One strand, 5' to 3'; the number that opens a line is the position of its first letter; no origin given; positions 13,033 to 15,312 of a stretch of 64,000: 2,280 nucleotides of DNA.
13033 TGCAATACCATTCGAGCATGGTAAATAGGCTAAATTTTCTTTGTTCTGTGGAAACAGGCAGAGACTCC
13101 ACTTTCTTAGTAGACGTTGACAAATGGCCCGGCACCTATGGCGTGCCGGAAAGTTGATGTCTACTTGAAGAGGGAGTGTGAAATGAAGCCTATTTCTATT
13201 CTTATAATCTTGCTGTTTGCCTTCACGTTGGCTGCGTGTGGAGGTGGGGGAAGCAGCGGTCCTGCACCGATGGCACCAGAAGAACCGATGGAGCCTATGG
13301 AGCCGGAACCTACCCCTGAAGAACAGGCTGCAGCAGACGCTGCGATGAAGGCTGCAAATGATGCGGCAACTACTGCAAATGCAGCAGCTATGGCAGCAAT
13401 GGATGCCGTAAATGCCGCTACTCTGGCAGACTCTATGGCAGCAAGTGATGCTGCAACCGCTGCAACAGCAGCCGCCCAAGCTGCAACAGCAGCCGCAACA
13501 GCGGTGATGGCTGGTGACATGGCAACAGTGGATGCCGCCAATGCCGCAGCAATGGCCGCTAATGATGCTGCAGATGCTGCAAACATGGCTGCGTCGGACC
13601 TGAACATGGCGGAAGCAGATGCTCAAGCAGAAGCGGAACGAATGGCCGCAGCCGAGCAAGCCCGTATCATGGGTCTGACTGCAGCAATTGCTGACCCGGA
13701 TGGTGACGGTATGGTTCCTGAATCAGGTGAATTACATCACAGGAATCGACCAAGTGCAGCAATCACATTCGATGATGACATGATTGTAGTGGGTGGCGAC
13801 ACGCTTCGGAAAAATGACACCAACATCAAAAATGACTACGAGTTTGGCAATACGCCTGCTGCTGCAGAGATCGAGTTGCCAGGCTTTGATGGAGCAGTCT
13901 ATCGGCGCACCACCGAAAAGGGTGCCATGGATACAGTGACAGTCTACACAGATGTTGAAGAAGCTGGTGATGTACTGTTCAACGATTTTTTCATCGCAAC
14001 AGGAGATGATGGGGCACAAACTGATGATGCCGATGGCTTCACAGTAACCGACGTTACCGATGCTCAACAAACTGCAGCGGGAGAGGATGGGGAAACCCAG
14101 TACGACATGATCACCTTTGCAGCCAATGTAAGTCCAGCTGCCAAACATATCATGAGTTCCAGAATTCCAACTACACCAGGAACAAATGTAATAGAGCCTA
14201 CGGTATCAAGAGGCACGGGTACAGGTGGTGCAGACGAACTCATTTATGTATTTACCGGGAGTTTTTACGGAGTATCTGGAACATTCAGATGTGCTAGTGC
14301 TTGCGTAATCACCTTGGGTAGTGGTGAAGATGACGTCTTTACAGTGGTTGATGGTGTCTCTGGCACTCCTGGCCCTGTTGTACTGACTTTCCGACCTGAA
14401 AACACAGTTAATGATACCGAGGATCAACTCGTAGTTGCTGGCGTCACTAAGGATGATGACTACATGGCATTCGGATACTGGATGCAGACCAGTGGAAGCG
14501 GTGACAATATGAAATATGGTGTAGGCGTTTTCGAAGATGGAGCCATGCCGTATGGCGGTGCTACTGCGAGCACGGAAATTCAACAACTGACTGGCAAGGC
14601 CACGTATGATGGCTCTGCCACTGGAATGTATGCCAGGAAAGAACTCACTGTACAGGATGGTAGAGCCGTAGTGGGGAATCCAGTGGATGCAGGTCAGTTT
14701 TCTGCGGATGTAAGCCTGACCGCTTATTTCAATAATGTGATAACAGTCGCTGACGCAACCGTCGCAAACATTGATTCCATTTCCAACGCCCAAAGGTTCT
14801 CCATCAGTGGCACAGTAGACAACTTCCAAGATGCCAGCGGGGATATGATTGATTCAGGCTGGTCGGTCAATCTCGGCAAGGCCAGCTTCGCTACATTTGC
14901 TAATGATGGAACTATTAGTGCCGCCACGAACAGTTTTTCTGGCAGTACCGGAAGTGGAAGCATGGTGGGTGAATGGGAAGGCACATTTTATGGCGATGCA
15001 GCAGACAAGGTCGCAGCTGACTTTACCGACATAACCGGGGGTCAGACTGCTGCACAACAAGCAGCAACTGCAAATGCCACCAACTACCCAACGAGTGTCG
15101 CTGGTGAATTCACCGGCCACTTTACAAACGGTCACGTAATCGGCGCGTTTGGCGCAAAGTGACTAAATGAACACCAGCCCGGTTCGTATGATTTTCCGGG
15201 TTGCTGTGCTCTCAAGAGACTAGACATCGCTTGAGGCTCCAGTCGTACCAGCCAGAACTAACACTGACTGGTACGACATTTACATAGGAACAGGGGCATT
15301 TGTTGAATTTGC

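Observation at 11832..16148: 4.3-kb IS1595-family element with passenger genes, intact IRs and a perfect 8-bp target duplication, inserted inside the H4MPT island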

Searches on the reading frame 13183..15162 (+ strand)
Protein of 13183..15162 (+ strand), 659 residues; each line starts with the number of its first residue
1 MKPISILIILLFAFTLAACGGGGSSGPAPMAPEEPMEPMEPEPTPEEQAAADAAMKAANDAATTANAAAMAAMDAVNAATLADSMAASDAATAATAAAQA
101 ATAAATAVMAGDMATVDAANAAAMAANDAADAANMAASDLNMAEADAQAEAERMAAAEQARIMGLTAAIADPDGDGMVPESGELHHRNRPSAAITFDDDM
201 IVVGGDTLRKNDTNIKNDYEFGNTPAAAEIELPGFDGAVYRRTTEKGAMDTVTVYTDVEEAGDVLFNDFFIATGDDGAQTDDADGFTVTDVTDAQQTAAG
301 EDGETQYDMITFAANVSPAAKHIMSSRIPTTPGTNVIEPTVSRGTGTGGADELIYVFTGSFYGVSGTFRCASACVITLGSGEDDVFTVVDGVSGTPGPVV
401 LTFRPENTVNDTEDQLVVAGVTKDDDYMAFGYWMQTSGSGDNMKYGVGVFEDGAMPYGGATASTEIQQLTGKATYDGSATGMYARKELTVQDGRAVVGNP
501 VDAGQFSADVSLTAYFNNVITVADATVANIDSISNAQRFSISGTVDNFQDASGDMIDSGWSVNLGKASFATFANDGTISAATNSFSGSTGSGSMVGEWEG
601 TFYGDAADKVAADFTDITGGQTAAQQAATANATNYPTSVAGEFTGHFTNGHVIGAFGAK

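Call 6: search_protein_families(library=pfam, proteins=[window:13183-15162:+], max_evalue=0.01)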
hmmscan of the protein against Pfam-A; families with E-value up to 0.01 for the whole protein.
window:13183-15162:+ (659 aa): 1 family
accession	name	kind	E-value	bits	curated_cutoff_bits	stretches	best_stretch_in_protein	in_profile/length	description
PF16960.11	HpuA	-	6.1e-06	26.2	29.7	1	423-494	64-128/251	Haemoglobin-haptoglobin utilisation, porphyrin transporter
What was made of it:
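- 13183..15162 (+): Cargo gene: 659-aa lipoprotein (lipobox LAAC|G) with an Ala-rich helical N-terminal region, a beta handle and a C-terminal 8-stranded barrel. HpuA/TbpB-like; likely a Slam-dependent surface lipoprotein. Weak Pfam HpuA hit at 6e-6, below the curated cut-off (call 6).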

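Call 7: search_protein_families(library=ncbifam, proteins=[window:13183-15162:+], max_evalue=0.01)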
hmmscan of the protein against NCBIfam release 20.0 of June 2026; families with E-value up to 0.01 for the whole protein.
window:13183-15162:+ (659 aa): 0 families

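Call 9: find_encoding_contigs(protein=window:13183-15162:+, flank=8000, max_places=10)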
Protein window:13183-15162:+ (659 aa): no gene with exactly this product is on record in the collection.

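Call 30: find_homologous_proteins(query=window:13183-15162:+, max_evalue=0.00001)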
Query window:13183-15162:+ (659 aa): 45 proteins with E <= 0.00001 among 8000 candidates.
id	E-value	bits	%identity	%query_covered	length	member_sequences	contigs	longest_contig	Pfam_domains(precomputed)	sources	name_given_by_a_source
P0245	0.0e+0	1405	100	100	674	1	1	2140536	PF16960.12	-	-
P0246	0.0e+0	1213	89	100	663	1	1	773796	-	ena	-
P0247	3.8e-186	639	55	100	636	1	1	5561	-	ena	-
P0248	1.3e-162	561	52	100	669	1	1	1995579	-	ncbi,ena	-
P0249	4.2e-122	427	45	100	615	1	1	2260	-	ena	-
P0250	2.5e-120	421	48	81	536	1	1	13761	-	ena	-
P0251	4.1e-116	407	44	99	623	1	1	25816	-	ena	-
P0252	2.7e-102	362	89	3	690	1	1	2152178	-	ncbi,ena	-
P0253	2.3e-97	346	40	100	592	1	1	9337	-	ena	-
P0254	4.5e-92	328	43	76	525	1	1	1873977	-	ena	-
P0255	1.1e-88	317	43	76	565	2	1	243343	-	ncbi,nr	ncbi:MAG: hypothetical protein OXC41_06910 [Gammaproteobacteria bacterium]|nr:hypothetical protein [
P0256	1.5e-85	307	40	76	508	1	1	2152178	-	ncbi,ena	-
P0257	2.2e-84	303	40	76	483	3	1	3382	-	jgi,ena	-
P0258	6.1e-83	298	-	-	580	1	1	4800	-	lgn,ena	-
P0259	3.8e-79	285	40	76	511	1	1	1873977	-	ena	-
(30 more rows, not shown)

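Call 31: find_encoding_contigs(protein=P0246, flank=7000, max_places=4)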
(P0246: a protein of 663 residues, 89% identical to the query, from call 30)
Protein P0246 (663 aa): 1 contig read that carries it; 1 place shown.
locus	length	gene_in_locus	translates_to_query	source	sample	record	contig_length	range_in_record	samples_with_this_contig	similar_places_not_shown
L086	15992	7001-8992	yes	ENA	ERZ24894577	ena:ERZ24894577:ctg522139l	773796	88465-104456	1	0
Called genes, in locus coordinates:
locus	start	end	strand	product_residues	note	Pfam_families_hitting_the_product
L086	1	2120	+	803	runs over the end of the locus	PF01751:Toprim, PF01131:Topoisom_bac, PF13368:Toprim_C_rpt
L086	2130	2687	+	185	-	PF01300:Sua5_yciO_yrdC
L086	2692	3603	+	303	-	PF01218:Coprogen_oxidas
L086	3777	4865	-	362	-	-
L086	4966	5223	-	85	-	-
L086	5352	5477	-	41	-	-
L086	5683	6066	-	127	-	PF12762:DDE_Tnp_IS1595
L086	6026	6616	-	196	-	PF12760:Zn_ribbon_IS1595 (weak), PF12762:DDE_Tnp_IS1595 (weak)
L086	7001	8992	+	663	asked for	-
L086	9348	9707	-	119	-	-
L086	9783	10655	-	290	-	-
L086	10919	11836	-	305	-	PF13505:OMP_b-brl, PF01617:Surface_Ag_2 (weak), PF02462:Opacity (faint)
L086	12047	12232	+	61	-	-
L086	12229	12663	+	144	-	-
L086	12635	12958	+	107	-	PF07883:Cupin_2 (weak)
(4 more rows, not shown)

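Call 32: find_encoding_contigs(protein=P0248, flank=7000, max_places=4)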
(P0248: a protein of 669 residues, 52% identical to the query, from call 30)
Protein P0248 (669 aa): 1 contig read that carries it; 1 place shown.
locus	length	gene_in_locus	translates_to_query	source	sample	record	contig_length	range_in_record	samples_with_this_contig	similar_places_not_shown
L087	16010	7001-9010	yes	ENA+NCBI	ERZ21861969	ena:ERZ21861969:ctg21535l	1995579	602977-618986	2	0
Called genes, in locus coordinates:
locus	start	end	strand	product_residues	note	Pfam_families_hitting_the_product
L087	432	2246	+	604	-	-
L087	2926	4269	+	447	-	PF24575:TPR_Slam (faint), PF13432:TPR_16 (faint), PF14559:TPR_19 (faint), PF04575:SlipAM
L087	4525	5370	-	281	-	PF01298:TbpB_B_D (faint)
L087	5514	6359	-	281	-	PF01298:TbpB_B_D (faint)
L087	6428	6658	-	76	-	-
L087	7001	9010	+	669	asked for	-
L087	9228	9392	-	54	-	-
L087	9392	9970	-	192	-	PF03848:TehB, PF13489:Methyltransf_23 (weak), PF13847:Methyltransf_31 (weak), PF08241:Methyltransf_11, PF08242:Methyltransf_12 (weak), PF13649:Methyltransf_25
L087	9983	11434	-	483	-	PF02386:TrkH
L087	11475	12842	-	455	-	PF00070:Pyr_redox (faint), PF01210:NAD_Gly3P_dh_N (faint), PF02254:TrkA_N, PF02737:3HCDH_N (faint), PF03435:Sacchrp_dh_NADP (faint), PF02080:TrkA_C (weak), PF02254:TrkA_N, PF02080:TrkA_C, +4 more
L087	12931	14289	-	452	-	PF00072:Response_reg, PF00158:Sigma54_activat, PF14532:Sigma54_activ_2, PF25601:AAA_lid_14, PF02954:HTH_8 (weak)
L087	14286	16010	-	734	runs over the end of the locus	PF19312:NtrY_N, PF00672:HAMP, PF00989:PAS (faint), PF08448:PAS_4 (weak), PF00512:HisKA, PF02518:HATPase_c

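Call 33: find_encoding_contigs(protein=P0252, flank=7000, max_places=4)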
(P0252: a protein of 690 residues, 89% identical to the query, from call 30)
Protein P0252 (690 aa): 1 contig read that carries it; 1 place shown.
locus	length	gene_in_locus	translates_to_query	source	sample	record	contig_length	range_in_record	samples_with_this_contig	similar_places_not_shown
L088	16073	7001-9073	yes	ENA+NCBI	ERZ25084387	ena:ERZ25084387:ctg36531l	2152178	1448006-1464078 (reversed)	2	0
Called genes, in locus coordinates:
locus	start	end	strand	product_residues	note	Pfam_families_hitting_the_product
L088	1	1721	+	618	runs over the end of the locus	-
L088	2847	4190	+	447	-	PF24575:TPR_Slam (faint), PF13432:TPR_16 (faint), PF14559:TPR_19 (faint), PF04575:SlipAM, PF10082:BBP2_2 (weak)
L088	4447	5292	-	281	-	-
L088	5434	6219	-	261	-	PF01298:TbpB_B_D (weak)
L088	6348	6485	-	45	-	-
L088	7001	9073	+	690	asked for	-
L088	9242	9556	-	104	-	-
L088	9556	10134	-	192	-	PF03848:TehB, PF13489:Methyltransf_23 (weak), PF13847:Methyltransf_31 (weak), PF08241:Methyltransf_11, PF08242:Methyltransf_12 (weak), PF13649:Methyltransf_25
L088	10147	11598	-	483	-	PF02386:TrkH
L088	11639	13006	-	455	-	PF00070:Pyr_redox (faint), PF01210:NAD_Gly3P_dh_N (faint), PF02254:TrkA_N, PF02737:3HCDH_N (faint), PF03435:Sacchrp_dh_NADP (faint), PF02080:TrkA_C (weak), PF02254:TrkA_N, PF02080:TrkA_C, +4 more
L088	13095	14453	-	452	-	PF00072:Response_reg, PF00158:Sigma54_activat, PF14532:Sigma54_activ_2, PF25601:AAA_lid_14, PF02954:HTH_8 (weak)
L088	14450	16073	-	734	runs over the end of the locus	PF19312:NtrY_N, PF00672:HAMP, PF00989:PAS (faint), PF08448:PAS_4 (weak), PF00512:HisKA, PF02518:HATPase_c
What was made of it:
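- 13183..15162 (+): Paralogues lie next to SlipAM/TPR_Slam genes in L087 and L088 (calls 32, 33).
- On Slam-dependent surface lipoprotein (cargo gene): Paralogues P0248 and P0252 lie next to SlipAM + TPR_Slam genes in L087 and L088 (calls 32, 33).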

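Call 39: search_solved_structures(query=A1, max_evalue=1)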
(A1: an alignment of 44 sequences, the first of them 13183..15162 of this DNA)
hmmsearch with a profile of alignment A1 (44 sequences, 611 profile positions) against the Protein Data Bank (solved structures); distinct sequences matched with E-value up to 1: 12.
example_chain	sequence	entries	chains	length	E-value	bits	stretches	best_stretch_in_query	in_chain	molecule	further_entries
6wxh_D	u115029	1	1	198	0.017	17.4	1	24-172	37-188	Colicin-E1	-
9hn1_D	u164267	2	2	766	0.031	16.6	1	69-219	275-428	KlebG | Klebicin G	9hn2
5vo5_A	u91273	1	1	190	0.068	15.5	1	25-134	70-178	Coiled-coil and C2 domain-containing protein 1-like,GH13992p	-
6qz2_A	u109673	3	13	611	0.098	14.9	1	9-102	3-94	Mono(2-hydroxyethyl) terephthalate hydrolase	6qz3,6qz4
11aa_H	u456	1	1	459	0.16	14.2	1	45-223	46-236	Nucleolar protein 12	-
5ee2_A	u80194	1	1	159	0.17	14.1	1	542-574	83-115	Hemoglobin-haptoglobin-utilization protein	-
7o0u_C1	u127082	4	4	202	0.25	13.6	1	10-118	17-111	RC-S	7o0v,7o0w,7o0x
6xja_H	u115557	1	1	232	0.44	12.8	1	77-180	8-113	Immunoglobulin alpha-1 heavy chain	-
3iox_A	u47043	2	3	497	0.44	12.8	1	102-285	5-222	AgI/II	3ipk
4v6w_CU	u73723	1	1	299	0.45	12.8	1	39-284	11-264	60S ribosomal protein L22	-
9cod_A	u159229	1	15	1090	0.55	12.5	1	41-283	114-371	SGNH hydrolase-type esterase domain-containing protein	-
4i0k_A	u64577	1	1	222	0.69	12.1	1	353-389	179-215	CD276 antigen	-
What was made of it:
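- Tried and rejected: A sequence-profile search with the lipoprotein family found nothing significant (call 39).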

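Call 40: search_protein_families(library=pfam, alignment_id=A1, max_evalue=0.01)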
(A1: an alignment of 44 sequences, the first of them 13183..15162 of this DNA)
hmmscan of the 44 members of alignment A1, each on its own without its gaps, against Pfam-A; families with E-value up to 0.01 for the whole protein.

A. member 1, window:13183-15162:+ (659 aa): 1 family
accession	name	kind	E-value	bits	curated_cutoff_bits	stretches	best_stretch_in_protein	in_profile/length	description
PF16960.11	HpuA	-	6.1e-06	26.2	29.7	1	423-494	64-128/251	Haemoglobin-haptoglobin utilisation, porphyrin transporter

B. families by the number of members that match (of 44 scanned): 2 families
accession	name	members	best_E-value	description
PF16960.11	HpuA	2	6.1e-06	Haemoglobin-haptoglobin utilisation, porphyrin transporter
PF01298.24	TbpB_B_D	1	0.0095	C-lobe and N-lobe beta barrels of Tf-binding protein B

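Call 47: predict_structure(alignment_id=A1)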
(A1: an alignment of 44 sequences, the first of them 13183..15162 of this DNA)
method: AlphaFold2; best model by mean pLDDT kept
length: 659 residues; sequences in the alignment: 44
mean_pLDDT: 79.4   pTM: 0.71
mean pLDDT of the five models: 79.4, 78.7, 78.1, 75.4, 74.5
residues with pLDDT >= 90: 200; 70-90: 310; 50-70: 119; < 50: 30
segments of 3 or more residues with pLDDT < 50: 1-3, 16-27, 30-40
pLDDT, mean of each block of 10 residues (from residue 1): 48 48 44 44 75 79 75 73 76 80 75 81 83 86 91 91 93 81 82 71 75 56 69 93 88 92 85 54 58 75 83 76 81 67 55 77 90 72 65 70 85 75 87 91 91 91 90 96 94 82 97 89 56 85 98 96 95 78 93 92 88 70 80 90 96 97
secondary structure, 60 per line:
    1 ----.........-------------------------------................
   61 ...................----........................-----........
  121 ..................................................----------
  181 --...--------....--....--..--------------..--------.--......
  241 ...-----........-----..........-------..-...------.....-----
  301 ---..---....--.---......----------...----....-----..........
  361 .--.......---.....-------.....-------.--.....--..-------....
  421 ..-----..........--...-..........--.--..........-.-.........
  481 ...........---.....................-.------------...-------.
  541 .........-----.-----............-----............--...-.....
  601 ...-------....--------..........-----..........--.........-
elements in order: H5-13 H45-79 H84-107 H113-170 E194-197 E200-203 E235-243 E249-256 E262-265 H266-269 E291-295 E309-312 H319-322 E335-337 E342-345 E351-361 E364-370 E374-378 E386-390 E401-405 E417-422 E428-437 E444-453 H459-468 E472-491 E495-515 E540-549 E561-572 E578-589 E596-603 H611-614 H623-632 E638-647 E650-658
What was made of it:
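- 13183..15162 (+): AlphaFold2 model with pLDDT 79 (call 47).
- On Slam-dependent surface lipoprotein (cargo gene): The AlphaFold2 model has 8 strands between residues 472 and 658, mostly with pLDDT above 85 (call 47).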

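Call 50: fold_search(model_id=the predicted structure, library=pdb)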
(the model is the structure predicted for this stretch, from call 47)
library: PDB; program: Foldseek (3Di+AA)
matches with E <= 10: 95; with E <= 0.001: 2
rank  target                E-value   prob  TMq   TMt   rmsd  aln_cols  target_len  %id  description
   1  9mr0_A                1.7e-05  1.00  0.16  0.30  23.5       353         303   19  Neisseria meningitidis haptoglobin-hemogloblin utilization protein A (released 2026-02-04)
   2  9mr0_B                4.7e-05  1.00  0.15  0.29  14.4       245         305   20  Neisseria meningitidis haptoglobin-hemogloblin utilization protein A (released 2026-02-04)
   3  8i4o_A                1.8e-01  0.08  0.07  0.15  25.3       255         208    8  Design of a split green fluorescent protein for sensing and tracking an beta-amyloid (released 2023-11-29)
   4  8ovp_B                3.5e-01  0.04  0.07  0.08  24.0       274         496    8  X-ray structure of the iAspSnFR in complex with L-aspartate (released 2023-05-17)
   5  3evp                  5.0e-01  0.03  0.06  0.14  22.5       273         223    7  crystal structure of circular-permutated EGFP (released 2008-12-09)
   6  8ovp_A                5.3e-01  0.03  0.06  0.08  24.1       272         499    8  X-ray structure of the iAspSnFR in complex with L-aspartate (released 2023-05-17)
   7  5f9g                  5.6e-01  0.02  0.05  0.12  24.6       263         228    9  pnGFP1.5-Y.Cro: circularly permuted green fluorescent protein (with a tyrosine-derived chromophore) (released 2016-02-03)
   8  3sg4                  5.8e-01  0.03  0.06  0.08  25.4       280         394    8  Crystal Structure of GCaMP3-D380Y, LP(linker 2) (released 2012-06-20)
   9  5yr2_B                6.2e-01  0.03  0.06  0.13  24.9       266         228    8  Structure of cpGFP66BPA (released 2019-01-30)
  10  3ek7                  8.0e-01  0.02  0.06  0.09  24.3       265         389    8  Calcium-saturated GCaMP2 dimer (released 2008-12-16)
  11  3sg2                  8.0e-01  0.02  0.05  0.08  23.4       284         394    7  Crystal Structure of GCaMP2-T116V,D381Y (released 2012-06-20)
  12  6uru_A                8.0e-01  0.02  0.05  0.07  24.7       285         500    8  iAChSnFR Fluorescent Acetylcholine Sensor precursor (released 2019-11-20)
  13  3sg3                  9.3e-01  0.02  0.05  0.08  24.9       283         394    8  Crystal Structure of GCaMP3-D380Y (released 2012-06-20)
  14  4hsa_F                1.1e+00  0.01  0.05  0.11  24.5       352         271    5  Structure of interleukin 17a in complex with il17ra receptor (released 2013-05-22)
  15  9zdg                  1.2e+00  0.01  0.05  0.07  24.6       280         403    8  Calcium biosensor with a fluorescence-lifetime readout (released 2026-01-21)
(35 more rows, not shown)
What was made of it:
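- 13183..15162 (+): Top Foldseek hit is N. meningitidis HpuA, 9mr0, E 1.7e-5 (call 50).
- On Slam-dependent surface lipoprotein (cargo gene): Foldseek top hit is HpuA, 9mr0, E 1.7e-5, probability 1.0, although the TM-score is low for the multidomain query (call 50).
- Closest known: Slam-dependent surface lipoproteins. Same: Paralogues lie next to Slam genes (calls 32, 33, 47, 50).
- Calls 6, 30-33, 47, 50.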

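Call 64: find_encoding_contigs(protein=P0254, flank=10000, max_places=3)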
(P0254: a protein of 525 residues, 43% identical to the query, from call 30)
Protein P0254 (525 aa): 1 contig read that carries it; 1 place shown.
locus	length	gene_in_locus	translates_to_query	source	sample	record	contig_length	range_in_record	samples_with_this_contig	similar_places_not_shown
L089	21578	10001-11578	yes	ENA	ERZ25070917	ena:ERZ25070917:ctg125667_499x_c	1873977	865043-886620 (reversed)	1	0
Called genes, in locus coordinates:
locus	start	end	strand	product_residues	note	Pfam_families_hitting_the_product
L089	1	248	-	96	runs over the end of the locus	-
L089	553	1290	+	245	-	PF10986:ZrgA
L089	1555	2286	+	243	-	PF00005:ABC_tran, PF13304:AAA_21 (faint)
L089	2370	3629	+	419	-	PF12704:MacB_PCD, PF02687:FtsX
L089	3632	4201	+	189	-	PF11736:DUF3299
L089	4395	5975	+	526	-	PF03601:Cons_hypoth698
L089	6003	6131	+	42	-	-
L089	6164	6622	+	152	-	PF00582:Usp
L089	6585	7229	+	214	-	-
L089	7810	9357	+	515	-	-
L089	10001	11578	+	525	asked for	-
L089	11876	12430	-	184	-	-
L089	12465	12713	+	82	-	-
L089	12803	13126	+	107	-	PF01381:HTH_3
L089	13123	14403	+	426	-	PF13657:Couple_hipA, PF07804:HipA_C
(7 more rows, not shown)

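Call 65: find_encoding_contigs(protein=P0247, flank=6000, max_places=3)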
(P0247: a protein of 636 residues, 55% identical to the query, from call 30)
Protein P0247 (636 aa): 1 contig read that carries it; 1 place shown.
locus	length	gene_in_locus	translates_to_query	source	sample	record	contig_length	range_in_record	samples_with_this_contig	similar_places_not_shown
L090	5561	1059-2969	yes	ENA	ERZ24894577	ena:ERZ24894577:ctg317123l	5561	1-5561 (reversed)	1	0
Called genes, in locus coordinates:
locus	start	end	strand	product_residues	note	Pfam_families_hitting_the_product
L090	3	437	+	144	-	?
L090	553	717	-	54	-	-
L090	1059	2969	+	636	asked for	-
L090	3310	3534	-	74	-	-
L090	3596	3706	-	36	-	-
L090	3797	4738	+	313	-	PF12760:Zn_ribbon_IS1595 (weak), PF12762:DDE_Tnp_IS1595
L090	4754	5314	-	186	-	-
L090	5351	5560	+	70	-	?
